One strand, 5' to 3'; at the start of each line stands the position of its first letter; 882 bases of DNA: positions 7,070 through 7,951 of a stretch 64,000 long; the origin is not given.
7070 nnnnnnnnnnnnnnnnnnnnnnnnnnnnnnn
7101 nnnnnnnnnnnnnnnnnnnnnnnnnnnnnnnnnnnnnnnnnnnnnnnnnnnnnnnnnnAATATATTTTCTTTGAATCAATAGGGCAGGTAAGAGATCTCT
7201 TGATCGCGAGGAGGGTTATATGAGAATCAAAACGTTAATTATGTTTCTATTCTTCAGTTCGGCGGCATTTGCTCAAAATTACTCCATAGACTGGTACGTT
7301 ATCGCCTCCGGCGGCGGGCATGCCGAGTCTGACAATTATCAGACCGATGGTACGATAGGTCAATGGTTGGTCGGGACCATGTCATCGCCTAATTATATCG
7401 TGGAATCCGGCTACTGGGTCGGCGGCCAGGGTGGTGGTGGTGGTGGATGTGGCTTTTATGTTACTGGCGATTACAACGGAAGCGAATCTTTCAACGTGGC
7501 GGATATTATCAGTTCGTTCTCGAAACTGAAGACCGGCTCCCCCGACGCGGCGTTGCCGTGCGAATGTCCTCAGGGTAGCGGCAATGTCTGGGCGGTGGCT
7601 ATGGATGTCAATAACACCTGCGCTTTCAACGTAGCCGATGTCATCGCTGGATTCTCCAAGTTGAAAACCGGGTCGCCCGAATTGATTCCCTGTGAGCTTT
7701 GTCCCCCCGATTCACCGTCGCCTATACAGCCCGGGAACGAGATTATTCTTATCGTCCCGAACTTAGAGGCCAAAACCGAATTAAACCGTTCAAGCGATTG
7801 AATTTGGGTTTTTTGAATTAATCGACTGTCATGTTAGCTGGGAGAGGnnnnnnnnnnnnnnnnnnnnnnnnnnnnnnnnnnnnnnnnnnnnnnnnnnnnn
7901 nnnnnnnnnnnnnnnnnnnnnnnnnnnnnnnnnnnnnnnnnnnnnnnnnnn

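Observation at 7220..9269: Undescribed Cys-containing dockerin-like C-terminal module on clustered secreted proteins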

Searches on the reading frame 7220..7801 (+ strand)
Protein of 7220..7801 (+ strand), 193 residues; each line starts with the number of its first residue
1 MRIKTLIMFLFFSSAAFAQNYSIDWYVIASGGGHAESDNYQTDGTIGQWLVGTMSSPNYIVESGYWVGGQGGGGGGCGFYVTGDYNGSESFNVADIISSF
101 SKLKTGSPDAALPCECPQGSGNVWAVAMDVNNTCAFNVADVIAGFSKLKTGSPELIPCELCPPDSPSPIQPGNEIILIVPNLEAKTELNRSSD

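Call 3: search_protein_families(library=pfam, proteins=[window:7220-7801:+], max_evalue=1)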
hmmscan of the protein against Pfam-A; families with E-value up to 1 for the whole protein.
window:7220-7801:+ (193 aa): 0 families

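Call 6: search_protein_families(library=ncbifam, proteins=[window:7220-7801:+], max_evalue=10)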
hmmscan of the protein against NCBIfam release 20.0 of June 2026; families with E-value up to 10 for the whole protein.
window:7220-7801:+ (193 aa): 1 family
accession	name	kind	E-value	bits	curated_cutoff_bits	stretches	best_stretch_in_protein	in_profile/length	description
NF058579.1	CPR_pilus_PamT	equivalog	0.0001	21.8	240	1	6-65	12-77/241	CPR-type pilus protein PamT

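Call 45: find_encoding_contigs(protein=window:7220-7801:+, flank=10000, max_places=4)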
Protein window:7220-7801:+ (193 aa): no gene with exactly this product is on record in the collection.
